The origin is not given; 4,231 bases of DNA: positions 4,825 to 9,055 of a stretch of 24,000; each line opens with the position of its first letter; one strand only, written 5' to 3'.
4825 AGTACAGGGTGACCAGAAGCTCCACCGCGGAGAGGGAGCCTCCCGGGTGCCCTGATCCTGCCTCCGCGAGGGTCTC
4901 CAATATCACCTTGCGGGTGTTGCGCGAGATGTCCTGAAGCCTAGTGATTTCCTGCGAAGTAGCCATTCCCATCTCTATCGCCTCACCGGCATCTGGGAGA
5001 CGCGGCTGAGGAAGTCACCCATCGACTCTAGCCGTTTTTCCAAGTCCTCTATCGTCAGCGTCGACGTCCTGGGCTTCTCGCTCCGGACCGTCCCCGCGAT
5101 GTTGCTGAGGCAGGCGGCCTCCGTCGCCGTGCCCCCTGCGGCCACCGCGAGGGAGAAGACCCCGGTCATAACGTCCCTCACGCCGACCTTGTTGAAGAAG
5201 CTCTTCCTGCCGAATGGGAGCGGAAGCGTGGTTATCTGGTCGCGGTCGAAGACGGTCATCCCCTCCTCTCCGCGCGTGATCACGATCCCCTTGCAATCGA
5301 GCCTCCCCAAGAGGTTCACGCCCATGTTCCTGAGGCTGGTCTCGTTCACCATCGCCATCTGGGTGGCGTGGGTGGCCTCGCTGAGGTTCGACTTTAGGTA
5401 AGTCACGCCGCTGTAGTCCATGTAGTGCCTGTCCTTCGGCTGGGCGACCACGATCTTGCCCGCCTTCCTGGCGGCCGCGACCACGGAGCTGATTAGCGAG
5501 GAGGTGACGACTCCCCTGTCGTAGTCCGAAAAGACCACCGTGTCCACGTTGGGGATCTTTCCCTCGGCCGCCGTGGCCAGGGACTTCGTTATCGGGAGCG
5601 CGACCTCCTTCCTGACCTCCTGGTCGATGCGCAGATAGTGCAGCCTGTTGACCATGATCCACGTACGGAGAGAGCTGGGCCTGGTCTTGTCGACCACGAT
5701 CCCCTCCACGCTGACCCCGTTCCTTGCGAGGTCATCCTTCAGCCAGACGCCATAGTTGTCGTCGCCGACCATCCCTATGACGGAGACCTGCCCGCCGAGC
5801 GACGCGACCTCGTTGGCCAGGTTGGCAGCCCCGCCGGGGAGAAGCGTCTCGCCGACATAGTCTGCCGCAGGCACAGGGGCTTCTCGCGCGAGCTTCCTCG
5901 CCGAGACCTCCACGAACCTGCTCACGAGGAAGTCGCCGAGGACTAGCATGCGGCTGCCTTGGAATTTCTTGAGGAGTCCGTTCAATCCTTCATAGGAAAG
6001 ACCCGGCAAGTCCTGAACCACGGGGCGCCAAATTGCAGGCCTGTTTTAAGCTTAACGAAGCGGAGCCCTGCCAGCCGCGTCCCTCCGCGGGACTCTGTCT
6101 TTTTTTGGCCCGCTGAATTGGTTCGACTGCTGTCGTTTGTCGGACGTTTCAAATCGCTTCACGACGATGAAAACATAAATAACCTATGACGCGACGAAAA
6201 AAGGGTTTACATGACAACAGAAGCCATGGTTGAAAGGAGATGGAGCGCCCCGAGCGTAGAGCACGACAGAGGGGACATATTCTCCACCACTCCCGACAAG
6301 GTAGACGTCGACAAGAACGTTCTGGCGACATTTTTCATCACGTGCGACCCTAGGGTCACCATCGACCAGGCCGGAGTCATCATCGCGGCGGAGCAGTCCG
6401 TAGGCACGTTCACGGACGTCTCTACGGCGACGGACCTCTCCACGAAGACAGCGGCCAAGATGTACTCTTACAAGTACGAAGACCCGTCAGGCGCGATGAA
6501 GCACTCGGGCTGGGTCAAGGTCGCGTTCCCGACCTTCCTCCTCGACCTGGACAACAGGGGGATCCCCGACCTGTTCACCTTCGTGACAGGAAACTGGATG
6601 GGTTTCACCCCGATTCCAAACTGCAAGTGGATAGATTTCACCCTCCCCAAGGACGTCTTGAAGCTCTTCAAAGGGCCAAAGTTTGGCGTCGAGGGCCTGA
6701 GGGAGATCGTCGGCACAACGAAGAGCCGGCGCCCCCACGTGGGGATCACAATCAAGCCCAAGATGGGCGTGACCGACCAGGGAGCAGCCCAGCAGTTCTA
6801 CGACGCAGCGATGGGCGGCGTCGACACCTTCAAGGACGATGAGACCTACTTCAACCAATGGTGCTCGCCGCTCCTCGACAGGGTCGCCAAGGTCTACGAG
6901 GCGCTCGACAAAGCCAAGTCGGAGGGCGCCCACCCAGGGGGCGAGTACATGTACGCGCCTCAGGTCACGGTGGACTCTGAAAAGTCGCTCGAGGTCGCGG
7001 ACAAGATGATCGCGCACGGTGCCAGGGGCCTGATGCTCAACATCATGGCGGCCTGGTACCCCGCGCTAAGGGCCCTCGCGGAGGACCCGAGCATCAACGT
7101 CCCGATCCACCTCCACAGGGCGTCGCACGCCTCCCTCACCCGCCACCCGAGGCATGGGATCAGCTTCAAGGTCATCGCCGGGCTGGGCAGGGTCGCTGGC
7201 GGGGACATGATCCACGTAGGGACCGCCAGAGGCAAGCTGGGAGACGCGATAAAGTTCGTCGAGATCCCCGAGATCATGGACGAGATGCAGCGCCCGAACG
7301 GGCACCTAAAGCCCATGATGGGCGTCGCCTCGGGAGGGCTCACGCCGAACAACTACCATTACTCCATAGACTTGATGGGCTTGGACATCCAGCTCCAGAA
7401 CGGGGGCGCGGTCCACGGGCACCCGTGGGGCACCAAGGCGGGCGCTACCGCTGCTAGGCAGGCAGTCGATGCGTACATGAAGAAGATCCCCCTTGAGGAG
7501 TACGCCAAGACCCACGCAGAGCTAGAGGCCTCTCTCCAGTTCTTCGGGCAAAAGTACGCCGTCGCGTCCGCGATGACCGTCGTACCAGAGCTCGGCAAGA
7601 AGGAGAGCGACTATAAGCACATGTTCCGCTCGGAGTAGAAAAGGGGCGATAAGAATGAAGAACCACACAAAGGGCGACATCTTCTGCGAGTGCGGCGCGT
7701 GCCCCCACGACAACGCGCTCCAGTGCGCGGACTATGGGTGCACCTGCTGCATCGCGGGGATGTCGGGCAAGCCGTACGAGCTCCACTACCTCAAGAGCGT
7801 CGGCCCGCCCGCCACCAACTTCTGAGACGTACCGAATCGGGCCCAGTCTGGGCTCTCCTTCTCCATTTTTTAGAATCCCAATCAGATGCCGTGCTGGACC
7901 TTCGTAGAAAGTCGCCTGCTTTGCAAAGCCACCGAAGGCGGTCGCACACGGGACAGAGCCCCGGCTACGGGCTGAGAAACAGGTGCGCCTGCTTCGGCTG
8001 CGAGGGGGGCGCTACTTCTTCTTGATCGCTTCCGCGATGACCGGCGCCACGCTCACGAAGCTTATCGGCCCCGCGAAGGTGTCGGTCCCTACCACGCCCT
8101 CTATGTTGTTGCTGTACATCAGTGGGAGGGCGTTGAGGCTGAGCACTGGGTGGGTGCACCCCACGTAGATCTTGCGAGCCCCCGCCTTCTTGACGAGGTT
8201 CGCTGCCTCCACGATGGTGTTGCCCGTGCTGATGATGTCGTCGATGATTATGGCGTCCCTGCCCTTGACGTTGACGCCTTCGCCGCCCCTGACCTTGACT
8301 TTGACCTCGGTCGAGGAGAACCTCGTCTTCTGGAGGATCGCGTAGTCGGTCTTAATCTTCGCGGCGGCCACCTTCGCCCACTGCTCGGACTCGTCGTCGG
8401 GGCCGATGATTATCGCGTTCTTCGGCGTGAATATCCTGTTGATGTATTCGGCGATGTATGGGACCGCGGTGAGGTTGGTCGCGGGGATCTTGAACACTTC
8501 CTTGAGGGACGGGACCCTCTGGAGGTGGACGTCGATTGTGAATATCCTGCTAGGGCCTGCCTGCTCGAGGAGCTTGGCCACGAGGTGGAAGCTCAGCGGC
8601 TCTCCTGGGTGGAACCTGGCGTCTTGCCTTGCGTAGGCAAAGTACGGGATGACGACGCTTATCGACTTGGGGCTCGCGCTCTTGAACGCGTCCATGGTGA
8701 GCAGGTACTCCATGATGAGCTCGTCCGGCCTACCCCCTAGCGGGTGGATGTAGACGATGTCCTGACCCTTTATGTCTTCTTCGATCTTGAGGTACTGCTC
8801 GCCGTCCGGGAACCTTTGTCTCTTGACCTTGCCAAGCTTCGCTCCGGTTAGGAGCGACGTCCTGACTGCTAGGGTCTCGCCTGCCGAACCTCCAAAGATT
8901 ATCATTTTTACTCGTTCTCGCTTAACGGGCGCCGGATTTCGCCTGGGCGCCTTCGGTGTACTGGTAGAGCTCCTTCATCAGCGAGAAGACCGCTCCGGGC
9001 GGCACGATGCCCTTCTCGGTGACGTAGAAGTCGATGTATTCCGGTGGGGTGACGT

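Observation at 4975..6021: RfaE/HldE-like kinase with a deviant active-site signature: candidate ribose-5-phosphate 1-kinase or PRK substitute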

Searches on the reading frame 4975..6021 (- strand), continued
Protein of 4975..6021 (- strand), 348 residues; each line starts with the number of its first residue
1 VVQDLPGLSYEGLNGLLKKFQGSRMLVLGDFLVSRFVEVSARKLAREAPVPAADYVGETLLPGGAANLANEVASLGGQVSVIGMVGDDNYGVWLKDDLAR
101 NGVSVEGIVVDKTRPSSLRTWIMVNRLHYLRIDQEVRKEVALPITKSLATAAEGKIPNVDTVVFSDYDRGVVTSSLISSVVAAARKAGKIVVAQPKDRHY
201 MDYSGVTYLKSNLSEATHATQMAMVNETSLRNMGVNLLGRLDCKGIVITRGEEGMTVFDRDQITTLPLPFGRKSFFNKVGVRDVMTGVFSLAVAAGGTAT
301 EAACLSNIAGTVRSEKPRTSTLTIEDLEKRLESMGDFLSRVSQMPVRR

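Call 53: find_encoding_contigs(protein=P0373, flank=8000, max_places=1)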
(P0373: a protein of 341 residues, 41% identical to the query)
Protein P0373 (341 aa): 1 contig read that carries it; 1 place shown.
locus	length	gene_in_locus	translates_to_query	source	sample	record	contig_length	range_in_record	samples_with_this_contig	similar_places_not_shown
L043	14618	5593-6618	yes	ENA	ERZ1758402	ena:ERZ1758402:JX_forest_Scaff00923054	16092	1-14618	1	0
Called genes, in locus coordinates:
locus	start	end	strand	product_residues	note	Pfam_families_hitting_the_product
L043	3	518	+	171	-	?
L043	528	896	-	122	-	-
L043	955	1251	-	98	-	-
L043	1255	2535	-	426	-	PF00890:FAD_binding_2 (weak), PF01134:GIDA, PF01266:DAO, PF01494:FAD_binding_3, PF01946:Thi4 (weak), PF07992:Pyr_redox_2, PF12831:FAD_oxidored, PF26311:ETF-QO_FixC_C, +3 more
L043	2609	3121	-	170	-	-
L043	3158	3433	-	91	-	PF01927:Mut7-C (weak)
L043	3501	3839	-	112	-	-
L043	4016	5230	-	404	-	PF02771:Acyl-CoA_dh_N, PF02770:Acyl-CoA_dh_M, PF00441:Acyl-CoA_dh_1, PF08028:Acyl-CoA_dh_2, PF22924:ACOX_C_alpha1 (weak)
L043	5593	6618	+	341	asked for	PF00294:PfkB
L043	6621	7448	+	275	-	PF13292:DXP_synthase_N, PF00456:Transketolase_N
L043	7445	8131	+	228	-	PF00834:Ribul_P_3_epim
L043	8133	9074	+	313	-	PF02779:Transket_pyr, PF02780:Transketolase_C, PF22613:Transketolase_C_1 (weak)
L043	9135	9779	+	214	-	PF00923:TAL_FSA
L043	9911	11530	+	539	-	PF06418:CTP_synth_N, PF00117:GATase, PF07722:Peptidase_C26 (faint)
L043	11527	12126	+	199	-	PF07155:ECF-ribofla_trS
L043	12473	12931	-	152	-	-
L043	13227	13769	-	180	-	PF01209:Ubie_methyltran (weak), PF13847:Methyltransf_31, PF08241:Methyltransf_11, PF08242:Methyltransf_12, PF13649:Methyltransf_25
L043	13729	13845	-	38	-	-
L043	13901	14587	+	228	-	PF21003:NucS_N, PF01939:NucS_C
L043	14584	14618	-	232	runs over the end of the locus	PF00535:Glycos_transf_2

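Call 54: find_encoding_contigs(protein=P0346, flank=10000, max_places=1)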
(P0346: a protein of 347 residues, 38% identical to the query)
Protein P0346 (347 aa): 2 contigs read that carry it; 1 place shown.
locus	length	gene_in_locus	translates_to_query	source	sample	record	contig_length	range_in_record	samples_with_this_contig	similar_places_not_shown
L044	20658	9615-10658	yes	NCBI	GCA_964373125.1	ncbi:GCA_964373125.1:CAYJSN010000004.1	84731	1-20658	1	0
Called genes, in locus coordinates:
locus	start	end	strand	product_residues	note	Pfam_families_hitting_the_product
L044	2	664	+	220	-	?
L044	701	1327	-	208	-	PF00156:Pribosyltran (weak)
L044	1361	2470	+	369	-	-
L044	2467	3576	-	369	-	PF02163:Peptidase_M50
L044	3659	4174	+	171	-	PF13527:Acetyltransf_9, PF00583:Acetyltransf_1, PF13673:Acetyltransf_10, PF13508:Acetyltransf_7, PF08445:FR47 (weak)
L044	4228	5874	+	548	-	PF04675:DNA_ligase_A_N, PF01068:DNA_ligase_A_M, PF09414:RNA_ligase (weak), PF04679:DNA_ligase_A_C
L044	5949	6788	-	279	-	PF25133:TYW2_N_2, PF02475:TRM5-TYW2_MTfase, PF09445:Methyltransf_15 (weak)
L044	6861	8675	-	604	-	PF04068:Fer4_RLI, PF00037:Fer4 (weak), PF12837:Fer4_6 (weak), PF02463:SMC_N (faint), PF00005:ABC_tran, PF13304:AAA_21 (faint), PF00005:ABC_tran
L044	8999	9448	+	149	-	-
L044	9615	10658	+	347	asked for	PF00294:PfkB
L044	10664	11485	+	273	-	PF00456:Transketolase_N, PF13292:DXP_synthase_N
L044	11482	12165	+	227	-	PF00834:Ribul_P_3_epim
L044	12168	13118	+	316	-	PF02779:Transket_pyr, PF02780:Transketolase_C, PF22613:Transketolase_C_1 (weak)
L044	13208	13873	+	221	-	PF00923:TAL_FSA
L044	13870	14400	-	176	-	PF00565:SNase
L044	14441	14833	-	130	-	-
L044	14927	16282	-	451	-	PF27098:Rv0959_3rd, PF13519:VWA_2 (weak)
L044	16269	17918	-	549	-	PF00158:Sigma54_activat (faint), PF07726:AAA_3 (faint), PF07728:AAA_5 (faint)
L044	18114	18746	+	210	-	-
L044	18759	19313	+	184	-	PF00163:Ribosomal_S4 (weak), PF01479:S4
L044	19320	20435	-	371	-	-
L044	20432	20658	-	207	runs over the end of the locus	PF00753:Lactamase_B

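Call 55: find_encoding_contigs(protein=P0281, flank=8000, max_places=1)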
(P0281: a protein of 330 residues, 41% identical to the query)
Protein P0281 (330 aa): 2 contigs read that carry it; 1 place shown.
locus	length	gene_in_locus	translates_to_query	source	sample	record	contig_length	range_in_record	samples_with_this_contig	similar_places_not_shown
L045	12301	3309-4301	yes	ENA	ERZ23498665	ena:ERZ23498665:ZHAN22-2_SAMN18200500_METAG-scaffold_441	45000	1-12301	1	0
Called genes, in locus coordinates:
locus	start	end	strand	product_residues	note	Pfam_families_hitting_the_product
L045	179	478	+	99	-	PF03683:UPF0175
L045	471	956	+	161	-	PF11848:DUF3368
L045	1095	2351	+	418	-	PF02826:2-Hacid_dh_C (faint), PF03446:NAD_binding_2, PF03721:UDPG_MGDP_dh_N, PF00984:UDPG_MGDP_dh, PF03720:UDPG_MGDP_dh_C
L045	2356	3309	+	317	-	-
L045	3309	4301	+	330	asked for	PF00294:PfkB, PF08543:Phos_pyr_kin, PF01256:Carb_kinase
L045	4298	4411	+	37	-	-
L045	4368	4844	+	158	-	PF01467:CTP_transf_like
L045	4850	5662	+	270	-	PF00456:Transketolase_N, PF09364:XFP_N (faint), PF13292:DXP_synthase_N, PF00676:E1_dh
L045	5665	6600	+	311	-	PF02779:Transket_pyr, PF17147:PFOR_II (faint), PF02780:Transketolase_C, PF22613:Transketolase_C_1 (weak)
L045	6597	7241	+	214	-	PF00923:TAL_FSA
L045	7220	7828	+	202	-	PF13580:SIS_2, PF01380:SIS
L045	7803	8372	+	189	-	PF13344:Hydrolase_6 (weak), PF08645:PNK3P, PF00702:Hydrolase, PF13419:HAD_2, PF13242:Hydrolase_like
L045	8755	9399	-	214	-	PF08242:Methyltransf_12 (weak)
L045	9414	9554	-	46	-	-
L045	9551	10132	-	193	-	PF01966:HD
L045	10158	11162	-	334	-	PF01075:Glyco_transf_9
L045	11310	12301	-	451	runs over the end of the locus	PF02350:Epimerase_2 (faint), PF04464:Glyphos_transf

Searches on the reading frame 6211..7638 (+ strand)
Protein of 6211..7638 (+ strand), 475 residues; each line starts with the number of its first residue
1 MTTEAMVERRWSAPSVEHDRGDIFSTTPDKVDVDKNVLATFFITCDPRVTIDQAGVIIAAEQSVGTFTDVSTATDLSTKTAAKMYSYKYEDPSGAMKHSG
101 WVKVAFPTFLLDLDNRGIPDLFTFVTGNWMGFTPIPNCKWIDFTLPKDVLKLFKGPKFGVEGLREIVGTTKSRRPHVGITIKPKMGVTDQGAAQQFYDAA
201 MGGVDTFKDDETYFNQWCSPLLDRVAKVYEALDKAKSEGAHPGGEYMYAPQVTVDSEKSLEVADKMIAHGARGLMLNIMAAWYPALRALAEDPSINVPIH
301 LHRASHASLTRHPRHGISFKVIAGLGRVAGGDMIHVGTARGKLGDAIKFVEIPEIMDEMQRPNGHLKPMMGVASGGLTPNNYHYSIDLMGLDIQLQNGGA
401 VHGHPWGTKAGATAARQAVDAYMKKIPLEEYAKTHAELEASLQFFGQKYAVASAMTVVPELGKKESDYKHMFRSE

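Call 3: search_protein_families(library=pfam, proteins=[window:6211-7638:+])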
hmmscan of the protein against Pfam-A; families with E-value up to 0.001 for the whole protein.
window:6211-7638:+ (475 aa): 2 families
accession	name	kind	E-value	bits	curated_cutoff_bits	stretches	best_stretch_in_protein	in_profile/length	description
PF00016.26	RuBisCO_large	-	2.1e-50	172.1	30.1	1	171-445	11-299/299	Ribulose bisphosphate carboxylase large chain, catalytic domain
PF02788.21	RuBisCO_large_N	-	4.3e-15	56.4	20.7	1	34-148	11-119/120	Ribulose bisphosphate carboxylase large chain, N-terminal domain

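Call 4: search_protein_families(library=ncbifam, proteins=[window:6211-7638:+])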
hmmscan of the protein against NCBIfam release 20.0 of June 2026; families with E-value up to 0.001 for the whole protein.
window:6211-7638:+ (475 aa): 6 families
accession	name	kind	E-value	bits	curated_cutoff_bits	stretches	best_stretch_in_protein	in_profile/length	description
NF003252.0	PRK04208.1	subfamily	8.7e-87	291.6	438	1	29-448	21-458/468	ribulose-bisphosphate carboxylase large subunit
TIGR03326.1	rubisco_III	equivalog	1.3e-84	284.6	497.45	1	34-443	11-424/426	type III ribulose-bisphosphate carboxylase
NF007095.0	PRK09549.1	equivalog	1e-57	195.6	409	1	36-448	3-404/407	2,3-diketo-5-methylthiopentyl-1-phosphate enolase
NF010002.0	PRK13475.1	equivalog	3.5e-50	171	489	1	29-448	16-443/459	ribulose-bisphosphate carboxylase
TIGR03332.1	salvage_mtnW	equivalog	3.6e-43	147.7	513.6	1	36-446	2-407/407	2,3-diketo-5-methylthiopentyl-1-phosphate enolase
NF042437.1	OxoIsoapPDcar_OiaX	equivalog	1.1e-41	143.1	700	1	56-446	18-412/412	3-oxo-isoapionate-4-phosphate decarboxylase OiaX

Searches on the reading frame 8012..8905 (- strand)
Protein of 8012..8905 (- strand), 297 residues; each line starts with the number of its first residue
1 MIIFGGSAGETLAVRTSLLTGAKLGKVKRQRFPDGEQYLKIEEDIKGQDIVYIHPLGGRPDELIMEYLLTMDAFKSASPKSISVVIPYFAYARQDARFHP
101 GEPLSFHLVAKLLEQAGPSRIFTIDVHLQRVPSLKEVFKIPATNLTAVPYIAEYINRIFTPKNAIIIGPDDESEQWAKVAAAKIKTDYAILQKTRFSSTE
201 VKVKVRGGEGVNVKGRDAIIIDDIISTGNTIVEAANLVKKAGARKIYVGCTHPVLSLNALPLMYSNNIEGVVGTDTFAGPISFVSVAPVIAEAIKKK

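Call 3: search_protein_families(library=pfam, proteins=[window:8012-8905:-])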
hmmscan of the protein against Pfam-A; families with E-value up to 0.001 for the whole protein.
window:8012-8905:- (297 aa): 3 families
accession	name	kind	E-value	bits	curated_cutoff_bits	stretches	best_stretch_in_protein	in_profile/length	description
PF13793.12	Pribosyltran_N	-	5.5e-35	120.2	25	1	1-117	1-117/117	N-terminal domain of ribose phosphate pyrophosphokinase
PF00156.33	Pribosyltran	-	2.9e-14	53.1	26.3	1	150-251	18-123/158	Phosphoribosyl transferase domain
PF14572.12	Pribosyl_synth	-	4.8e-13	49.9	27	1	194-281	62-149/184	Phosphoribosyl synthetase-associated domain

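Call 4: search_protein_families(library=ncbifam, proteins=[window:8012-8905:-])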
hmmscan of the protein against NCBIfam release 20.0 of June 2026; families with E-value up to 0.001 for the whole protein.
window:8012-8905:- (297 aa): 23 families
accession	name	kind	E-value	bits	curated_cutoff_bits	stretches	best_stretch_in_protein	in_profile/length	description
TIGR01251.1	ribP_PPkin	subfamily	2.2e-84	283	113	1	1-295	1-296/309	ribose-phosphate diphosphokinase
NF002095.0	PRK00934.1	equivalog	3.2e-84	282.5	296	1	1-296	1-286/287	ribose-phosphate diphosphokinase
NF005537.0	PRK07199.1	subfamily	2e-69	234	322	1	10-296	12-292/301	ribose-phosphate diphosphokinase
NF002320.0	PRK01259.1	subfamily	2.8e-65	220.8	297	1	1-296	7-303/316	ribose-phosphate diphosphokinase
NF002618.0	PRK02269.1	equivalog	6.2e-57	193.6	460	1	3-295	8-304/321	ribose-phosphate diphosphokinase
NF002844.0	PRK03092.1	equivalog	1.6e-54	185.3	438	1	1-296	12-311/326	ribose-phosphate diphosphokinase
NF002686.0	PRK02458.1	equivalog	4.7e-50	170.9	506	1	3-295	12-304/323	ribose-phosphate diphosphokinase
NF002758.0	PRK02812.1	equivalog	7.4e-48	163.4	518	1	3-278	24-293/330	ribose-phosphate pyrophosphokinase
NF003428.0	PRK04923.1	equivalog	3.1e-46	158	536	1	2-277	8-279/319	ribose-phosphate diphosphokinase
NF001815.0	PRK00553.1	equivalog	6.1e-40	137.3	484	1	2-260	11-263/332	ribose-phosphate pyrophosphokinase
NF005299.0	PRK06827.1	subfamily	1.5e-29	102.9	327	1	59-261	104-310/383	phosphoribosylpyrophosphate synthetase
TIGR00201.1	comF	subfamily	3e-07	30.6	233.55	1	185-248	125-185/190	ComF family protein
NF002620.0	PRK02277.1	subfamily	1.7e-06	27.9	115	1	175-247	99-173/201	orotate phosphoribosyltransferase-like protein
NF008616.0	PRK11595.1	equivalog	4.7e-06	26.2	304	1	210-250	182-222/227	DNA utilization protein GntX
TIGR01203.1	HGPRTase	equivalog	2.4e-05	24.2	150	1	197-248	66-118/167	hypoxanthine phosphoribosyltransferase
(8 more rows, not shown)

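Call 64: find_homologous_proteins(query=window:8012-8905:-)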
Query window:8012-8905:- (297 aa): 7088 proteins with E <= 0.001 among 8000 candidates; the best 120 are listed.
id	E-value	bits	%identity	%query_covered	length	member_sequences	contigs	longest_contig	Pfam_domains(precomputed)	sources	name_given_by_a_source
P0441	2.9e-187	639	98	100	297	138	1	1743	PF00156.34,PF14572.13,PF13793.13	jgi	jgi:ribose-phosphate pyrophosphokinase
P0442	8.4e-170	581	89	100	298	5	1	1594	PF00156.34,PF14572.13,PF13793.13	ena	-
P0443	2.0e-167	574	87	100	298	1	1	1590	PF00156.34,PF14572.13,PF13793.13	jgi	jgi:ribose-phosphate pyrophosphokinase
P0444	2.6e-163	560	85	100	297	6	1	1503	PF00156.34,PF14572.13,PF13793.13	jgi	jgi:ribose-phosphate pyrophosphokinase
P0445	1.4e-143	495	74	100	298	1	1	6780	PF00156.34,PF14572.13,PF13793.13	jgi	jgi:ribose-phosphate pyrophosphokinase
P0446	2.1e-142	491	72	100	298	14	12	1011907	PF00156.34,PF14572.13,PF13793.13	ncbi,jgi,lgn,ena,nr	ncbi:MAG: ribose-phosphate diphosphokinase [Thaumarchaeota archaeon]|nr:ribose-phosphate diphosphoki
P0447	2.8e-140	484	71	100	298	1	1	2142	PF00156.34,PF14572.13,PF13793.13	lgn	-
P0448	4.2e-140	484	72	100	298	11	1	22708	PF00156.34,PF14572.13,PF13793.13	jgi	jgi:ribose-phosphate pyrophosphokinase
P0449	2.3e-139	481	74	100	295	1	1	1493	PF00156.34,PF14572.13,PF13793.13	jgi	jgi:ribose-phosphate pyrophosphokinase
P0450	4.0e-139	481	96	77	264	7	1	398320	PF00156.34,PF13793.13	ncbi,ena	-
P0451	2.5e-138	478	72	99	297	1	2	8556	PF00156.34,PF14572.13,PF13793.13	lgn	-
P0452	1.9e-107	377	56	100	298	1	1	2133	PF00156.34,PF14572.13,PF13793.13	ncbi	-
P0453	2.2e-107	377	57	100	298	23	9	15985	PF00156.34,PF14572.13,PF13793.13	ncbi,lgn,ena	ncbi:MAG: ribose-phosphate diphosphokinase [Nitrososphaerales archaeon]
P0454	7.2e-101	355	54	100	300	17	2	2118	PF00156.34,PF14572.13,PF13793.13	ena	-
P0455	1.3e-99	351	92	60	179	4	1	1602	PF00156.34,PF14572.13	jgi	jgi:ribose-phosphate pyrophosphokinase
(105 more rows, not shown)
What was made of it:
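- Tried and rejected: I tried to detect a housekeeping Prs in RuBisCO-less genomes by matching 'longest_contig' sizes among Prs homologs (call 64).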
